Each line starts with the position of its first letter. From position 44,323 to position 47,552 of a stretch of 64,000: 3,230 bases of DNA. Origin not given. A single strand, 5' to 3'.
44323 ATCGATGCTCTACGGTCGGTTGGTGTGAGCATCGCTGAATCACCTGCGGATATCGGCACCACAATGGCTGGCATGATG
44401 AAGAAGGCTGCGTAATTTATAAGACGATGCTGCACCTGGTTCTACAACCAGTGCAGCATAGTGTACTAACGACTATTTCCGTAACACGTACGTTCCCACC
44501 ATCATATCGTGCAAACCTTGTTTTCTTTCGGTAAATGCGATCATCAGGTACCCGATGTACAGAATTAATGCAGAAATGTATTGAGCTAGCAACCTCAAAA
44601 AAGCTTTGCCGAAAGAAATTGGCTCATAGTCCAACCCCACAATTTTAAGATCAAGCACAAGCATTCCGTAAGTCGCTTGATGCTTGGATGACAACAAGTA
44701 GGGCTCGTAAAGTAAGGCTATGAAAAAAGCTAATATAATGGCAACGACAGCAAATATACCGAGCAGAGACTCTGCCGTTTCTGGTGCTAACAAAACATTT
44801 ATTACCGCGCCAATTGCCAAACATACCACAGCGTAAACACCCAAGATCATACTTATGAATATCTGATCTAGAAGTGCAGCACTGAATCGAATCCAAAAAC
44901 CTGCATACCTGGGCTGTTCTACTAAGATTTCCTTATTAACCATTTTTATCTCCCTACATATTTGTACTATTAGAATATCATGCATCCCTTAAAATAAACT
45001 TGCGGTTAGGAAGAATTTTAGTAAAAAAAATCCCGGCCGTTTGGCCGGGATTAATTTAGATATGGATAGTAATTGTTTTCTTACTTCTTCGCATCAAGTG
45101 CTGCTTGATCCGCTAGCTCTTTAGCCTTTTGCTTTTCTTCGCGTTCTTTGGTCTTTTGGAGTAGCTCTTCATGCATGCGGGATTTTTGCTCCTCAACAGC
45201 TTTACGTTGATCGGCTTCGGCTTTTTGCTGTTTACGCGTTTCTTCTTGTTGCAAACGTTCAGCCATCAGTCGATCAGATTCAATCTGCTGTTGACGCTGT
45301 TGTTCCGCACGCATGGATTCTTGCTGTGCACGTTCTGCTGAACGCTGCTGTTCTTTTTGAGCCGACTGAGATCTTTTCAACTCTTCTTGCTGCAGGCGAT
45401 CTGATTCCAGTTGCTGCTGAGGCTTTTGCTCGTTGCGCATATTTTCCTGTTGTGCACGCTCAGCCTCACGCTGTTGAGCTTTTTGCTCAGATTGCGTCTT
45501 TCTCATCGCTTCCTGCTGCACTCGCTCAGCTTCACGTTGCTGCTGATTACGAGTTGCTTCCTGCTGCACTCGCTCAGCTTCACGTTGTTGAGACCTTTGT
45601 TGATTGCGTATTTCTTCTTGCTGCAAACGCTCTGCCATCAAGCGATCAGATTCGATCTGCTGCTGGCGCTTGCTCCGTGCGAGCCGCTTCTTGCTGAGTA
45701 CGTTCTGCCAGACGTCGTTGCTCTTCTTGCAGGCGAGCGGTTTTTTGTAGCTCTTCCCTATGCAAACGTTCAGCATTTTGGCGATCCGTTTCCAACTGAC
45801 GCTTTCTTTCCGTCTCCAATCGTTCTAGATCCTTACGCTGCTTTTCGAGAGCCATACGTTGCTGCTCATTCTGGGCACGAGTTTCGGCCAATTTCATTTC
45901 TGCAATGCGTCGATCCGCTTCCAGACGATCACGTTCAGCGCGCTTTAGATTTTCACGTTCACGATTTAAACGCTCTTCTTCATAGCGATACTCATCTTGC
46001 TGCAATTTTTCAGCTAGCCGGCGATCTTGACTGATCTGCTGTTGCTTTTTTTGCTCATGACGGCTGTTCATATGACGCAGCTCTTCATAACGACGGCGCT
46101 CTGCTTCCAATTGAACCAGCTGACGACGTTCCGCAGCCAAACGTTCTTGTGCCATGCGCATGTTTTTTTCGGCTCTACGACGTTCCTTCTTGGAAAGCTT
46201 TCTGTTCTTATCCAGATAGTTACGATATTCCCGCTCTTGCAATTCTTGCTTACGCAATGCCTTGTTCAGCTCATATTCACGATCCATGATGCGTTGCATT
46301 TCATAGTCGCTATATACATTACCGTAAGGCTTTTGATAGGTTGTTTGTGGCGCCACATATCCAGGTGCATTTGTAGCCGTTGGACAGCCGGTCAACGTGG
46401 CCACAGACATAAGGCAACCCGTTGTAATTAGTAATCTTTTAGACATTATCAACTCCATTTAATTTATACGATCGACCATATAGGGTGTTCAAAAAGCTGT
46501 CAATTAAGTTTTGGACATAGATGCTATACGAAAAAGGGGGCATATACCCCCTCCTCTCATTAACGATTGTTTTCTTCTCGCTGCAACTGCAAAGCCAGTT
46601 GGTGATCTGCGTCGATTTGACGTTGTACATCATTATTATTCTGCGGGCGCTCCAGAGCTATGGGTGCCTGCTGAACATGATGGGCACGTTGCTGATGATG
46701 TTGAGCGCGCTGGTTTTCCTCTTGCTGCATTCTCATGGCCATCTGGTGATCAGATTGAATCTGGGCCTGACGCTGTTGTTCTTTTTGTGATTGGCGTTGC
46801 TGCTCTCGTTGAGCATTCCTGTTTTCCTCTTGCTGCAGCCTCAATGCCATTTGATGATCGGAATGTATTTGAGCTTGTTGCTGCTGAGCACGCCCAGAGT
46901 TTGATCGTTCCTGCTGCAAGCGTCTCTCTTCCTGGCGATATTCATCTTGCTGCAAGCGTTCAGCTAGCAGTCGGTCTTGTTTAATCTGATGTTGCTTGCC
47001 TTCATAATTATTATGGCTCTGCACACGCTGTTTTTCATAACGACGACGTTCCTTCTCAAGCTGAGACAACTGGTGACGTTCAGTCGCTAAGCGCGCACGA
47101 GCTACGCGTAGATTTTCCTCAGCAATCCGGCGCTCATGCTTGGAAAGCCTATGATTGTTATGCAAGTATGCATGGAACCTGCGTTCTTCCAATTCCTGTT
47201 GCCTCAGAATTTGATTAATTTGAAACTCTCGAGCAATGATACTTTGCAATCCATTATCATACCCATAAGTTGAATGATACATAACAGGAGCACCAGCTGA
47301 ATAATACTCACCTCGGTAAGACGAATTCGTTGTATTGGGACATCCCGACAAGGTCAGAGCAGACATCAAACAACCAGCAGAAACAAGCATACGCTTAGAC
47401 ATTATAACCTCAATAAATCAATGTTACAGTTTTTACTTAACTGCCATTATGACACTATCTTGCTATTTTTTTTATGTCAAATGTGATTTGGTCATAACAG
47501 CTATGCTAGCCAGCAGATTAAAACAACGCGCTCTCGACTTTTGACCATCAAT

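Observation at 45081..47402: Tandem lipoprotein paralogs carrying arrays of MIU-like (Rabex-5/RNF168-type) ubiquitin-binding motifs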

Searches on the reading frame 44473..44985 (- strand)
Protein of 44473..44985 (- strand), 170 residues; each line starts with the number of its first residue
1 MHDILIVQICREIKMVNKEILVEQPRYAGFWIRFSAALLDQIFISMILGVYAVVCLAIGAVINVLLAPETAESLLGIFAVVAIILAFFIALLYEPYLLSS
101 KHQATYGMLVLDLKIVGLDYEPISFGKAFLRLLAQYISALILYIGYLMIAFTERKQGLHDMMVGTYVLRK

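Call 3: search_protein_families(library=pfam, proteins=[window:44473-44985:-], max_evalue=1)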
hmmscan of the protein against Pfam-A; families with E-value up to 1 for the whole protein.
window:44473-44985:- (170 aa): 2 families
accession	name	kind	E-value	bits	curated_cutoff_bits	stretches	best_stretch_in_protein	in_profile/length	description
PF06271.18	RDD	-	7.5e-24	85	24.1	1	27-163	1-136/137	RDD family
PF06836.17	DUF1240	-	0.65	11.1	24.3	1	32-100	3-70/95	Protein of unknown function (DUF1240)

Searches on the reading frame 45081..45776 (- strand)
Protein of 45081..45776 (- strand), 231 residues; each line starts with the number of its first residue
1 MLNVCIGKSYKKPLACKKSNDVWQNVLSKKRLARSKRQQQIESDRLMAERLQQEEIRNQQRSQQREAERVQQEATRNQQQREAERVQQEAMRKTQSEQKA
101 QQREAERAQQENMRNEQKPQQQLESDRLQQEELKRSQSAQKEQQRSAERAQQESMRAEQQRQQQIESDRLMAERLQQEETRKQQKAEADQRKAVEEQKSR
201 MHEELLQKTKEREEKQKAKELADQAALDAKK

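Call 3: search_protein_families(library=pfam, proteins=[window:45081-45776:-], max_evalue=1)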
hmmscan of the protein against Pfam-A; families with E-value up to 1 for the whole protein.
window:45081-45776:- (231 aa): 0 families

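Call 6: search_protein_families(library=ncbifam, proteins=[window:45081-45776:-], max_evalue=1)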
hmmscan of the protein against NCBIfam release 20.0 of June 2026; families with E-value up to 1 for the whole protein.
window:45081-45776:- (231 aa): 0 families

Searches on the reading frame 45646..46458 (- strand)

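Call 3: search_protein_families(library=pfam, proteins=[window:45646-46458:-], max_evalue=1)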
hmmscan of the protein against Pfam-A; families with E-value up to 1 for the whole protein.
window:45646-46458:- (270 aa): 0 families

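Call 6: search_protein_families(library=ncbifam, proteins=[window:45646-46458:-], max_evalue=1)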
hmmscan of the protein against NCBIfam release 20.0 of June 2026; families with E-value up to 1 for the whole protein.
window:45646-46458:- (270 aa): 1 family
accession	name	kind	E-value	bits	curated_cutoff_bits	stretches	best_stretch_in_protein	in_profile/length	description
NF043079.1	MMSYN1_0167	equivalog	0.79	8.4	740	0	54-243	78-250/561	oligopeptide ABC transporter ATP-binding protein OppD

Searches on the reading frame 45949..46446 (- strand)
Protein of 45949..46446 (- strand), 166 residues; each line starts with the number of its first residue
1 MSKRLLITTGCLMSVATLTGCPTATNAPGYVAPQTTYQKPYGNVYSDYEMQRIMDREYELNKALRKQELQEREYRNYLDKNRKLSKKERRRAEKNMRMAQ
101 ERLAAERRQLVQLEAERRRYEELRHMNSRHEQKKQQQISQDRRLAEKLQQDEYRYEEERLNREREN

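Call 43: find_related_loci(query=A5, collection=metagenome_contigs, flank=6000)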
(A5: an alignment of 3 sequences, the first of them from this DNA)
Query A5 (166 aa) in metagenome_contigs; peptide patterns used: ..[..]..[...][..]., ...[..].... (x = any residue, [..] = any of these).
600 stretches matched a pattern, but none encodes a relative of the query by tblastn (E <= 1e-3).

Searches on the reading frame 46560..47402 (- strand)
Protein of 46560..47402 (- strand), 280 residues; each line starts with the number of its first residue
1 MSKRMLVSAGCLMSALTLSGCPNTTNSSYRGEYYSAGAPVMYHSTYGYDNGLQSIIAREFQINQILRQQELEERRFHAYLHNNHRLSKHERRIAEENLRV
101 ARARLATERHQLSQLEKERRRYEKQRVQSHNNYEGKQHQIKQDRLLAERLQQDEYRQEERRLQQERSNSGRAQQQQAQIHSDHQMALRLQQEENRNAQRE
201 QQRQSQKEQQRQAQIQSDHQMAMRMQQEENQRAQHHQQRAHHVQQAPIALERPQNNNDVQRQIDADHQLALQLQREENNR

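Call 3: search_protein_families(library=pfam, proteins=[window:46560-47402:-], max_evalue=1)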
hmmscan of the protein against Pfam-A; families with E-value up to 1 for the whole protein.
window:46560-47402:- (280 aa): 0 families

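Call 5: find_homologous_proteins(query=window:46560-47402:-, max_evalue=0.001)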
Query window:46560-47402:-: 3763 candidates shared short words with the query, none scored E <= 0.001.

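Call 6: search_protein_families(library=ncbifam, proteins=[window:46560-47402:-], max_evalue=1)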
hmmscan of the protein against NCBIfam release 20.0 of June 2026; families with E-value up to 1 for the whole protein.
window:46560-47402:- (280 aa): 0 families

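Call 7: find_related_loci(query=window:46560-47402:-, collection=genome_contigs, flank=10000)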
Query window:46560-47402:- (280 aa) in genome_contigs; peptide patterns used: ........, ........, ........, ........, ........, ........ (x = any residue, [..] = any of these).
42 stretches matched a pattern, but none encodes a relative of the query by tblastn (E <= 1e-3).

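Call 8: find_encoding_contigs(protein=window:46560-47402:-, flank=10000, max_places=6)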
Protein window:46560-47402:- (280 aa): 1 contig read that carries it; 1 place shown.
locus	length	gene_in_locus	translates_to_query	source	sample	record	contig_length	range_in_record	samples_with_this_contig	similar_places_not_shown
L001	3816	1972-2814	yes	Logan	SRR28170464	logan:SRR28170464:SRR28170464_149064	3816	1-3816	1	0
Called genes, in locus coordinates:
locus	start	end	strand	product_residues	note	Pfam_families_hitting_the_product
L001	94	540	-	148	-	PF00226:DnaJ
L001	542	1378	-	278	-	PF10609:ParA (weak), PF13614:AAA_31 (weak), PF01656:CbiA (weak), PF09140:MipZ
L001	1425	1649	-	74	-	-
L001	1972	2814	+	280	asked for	-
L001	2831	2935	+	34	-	-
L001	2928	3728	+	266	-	-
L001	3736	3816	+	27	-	?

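Call 58: predict_structure(alignment_id=A6)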
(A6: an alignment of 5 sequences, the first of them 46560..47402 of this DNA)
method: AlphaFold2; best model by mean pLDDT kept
length: 280 residues; sequences in the alignment: 5
mean_pLDDT: 79.7   pTM: 0.41
mean pLDDT of the five models: 79.7, 76.9, 76.8, 76.4, 74.5
residues with pLDDT >= 90: 169; 70-90: 36; 50-70: 13; < 50: 62
segments of 3 or more residues with pLDDT < 50: 1-45, 239-255
pLDDT, mean of each block of 10 residues (from residue 1): 39 38 37 37 54 93 97 97 96 97 97 96 91 94 98 98 98 97 97 96 95 92 87 62 32 48 81 84
secondary structure, 60 per line:
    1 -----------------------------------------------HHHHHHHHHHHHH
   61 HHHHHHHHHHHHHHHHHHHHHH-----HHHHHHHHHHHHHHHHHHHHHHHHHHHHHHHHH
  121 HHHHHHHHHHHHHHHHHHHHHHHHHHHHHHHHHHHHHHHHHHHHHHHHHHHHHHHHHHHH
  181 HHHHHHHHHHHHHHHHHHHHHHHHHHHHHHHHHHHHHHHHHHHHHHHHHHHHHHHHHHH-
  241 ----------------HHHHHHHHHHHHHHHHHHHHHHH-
elements in order: H48-82 H88-239 H257-279

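Call 82: fold_search(model_id=the predicted structure, library=pdb)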
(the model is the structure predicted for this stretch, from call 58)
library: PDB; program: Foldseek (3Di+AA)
matches with E <= 10: 524; with E <= 0.001: 0
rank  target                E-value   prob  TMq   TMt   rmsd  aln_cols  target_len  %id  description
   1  7sqc_O1               7.0e-02  0.94  0.31  0.14  25.7       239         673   14  Ciliary C1 central pair apparatus isolated from Chlamydomonas reinhardtii (released 2022-04-13)
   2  5z7b_B                9.6e-02  0.99  0.25  0.34  17.2       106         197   16  Crystal structure of the VanR transcription factor in complex with vanillate (released 2018-08-29)
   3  5z7b_A                1.2e-01  0.99  0.25  0.34  17.2       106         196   16  Crystal structure of the VanR transcription factor in complex with vanillate (released 2018-08-29)
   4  6lg2_A                1.9e-01  0.98  0.25  0.37  17.4       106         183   16  VanR bound to Vanillate (released 2020-02-12)
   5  7n6g_3I               2.1e-01  0.87  0.31  0.23  26.1       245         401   14  C1 of central pair (released 2022-05-18)
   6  6lg2_B                2.3e-01  0.98  0.24  0.36  17.4       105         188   16  VanR bound to Vanillate (released 2020-02-12)
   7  5c21_B                2.5e-01  0.75  0.20  0.21   5.0        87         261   22  Crystal structure of native HlyD from E. coli (released 2016-02-17)
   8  5c22_B                3.0e-01  0.69  0.20  0.20   5.1        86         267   22  Crystal structure of Zn-bound HlyD from E. coli (released 2016-02-17)
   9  7n6g_3H               3.2e-01  0.77  0.31  0.29  25.3       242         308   15  C1 of central pair (released 2022-05-18)
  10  5c22_C                3.2e-01  0.69  0.20  0.22   5.0        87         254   22  Crystal structure of Zn-bound HlyD from E. coli (released 2016-02-17)
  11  9qgy_G                3.7e-01  0.72  0.20  0.17   4.6        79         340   15  Structure of the YbjP lipoprotein bound to the MacAB-TolC tripartite efflux pump (released 2026-03-25)
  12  9g0d_B                3.9e-01  1.00  0.28  0.52   2.6        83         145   14  Structure of human Mical1 bMERB_V978A domain:Rab10 complex. (released 2025-07-02)
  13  4tko                  3.9e-01  0.72  0.22  0.19   5.1        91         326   12  Structure of the periplasmic adaptor protein EmrA (released 2014-07-09)
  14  9cfs_A                4.2e-01  0.99  0.26  0.79   3.8        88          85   23  Structure of a 150% lengthened variant of the E. coli ROP protein (released 2025-07-02)
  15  3na7                  4.4e-01  1.00  0.27  0.31   1.4        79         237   13  2.2 Angstrom Structure of the HP0958 Protein from Helicobacter pylori CCUG 17874 (released 2010-09-22)
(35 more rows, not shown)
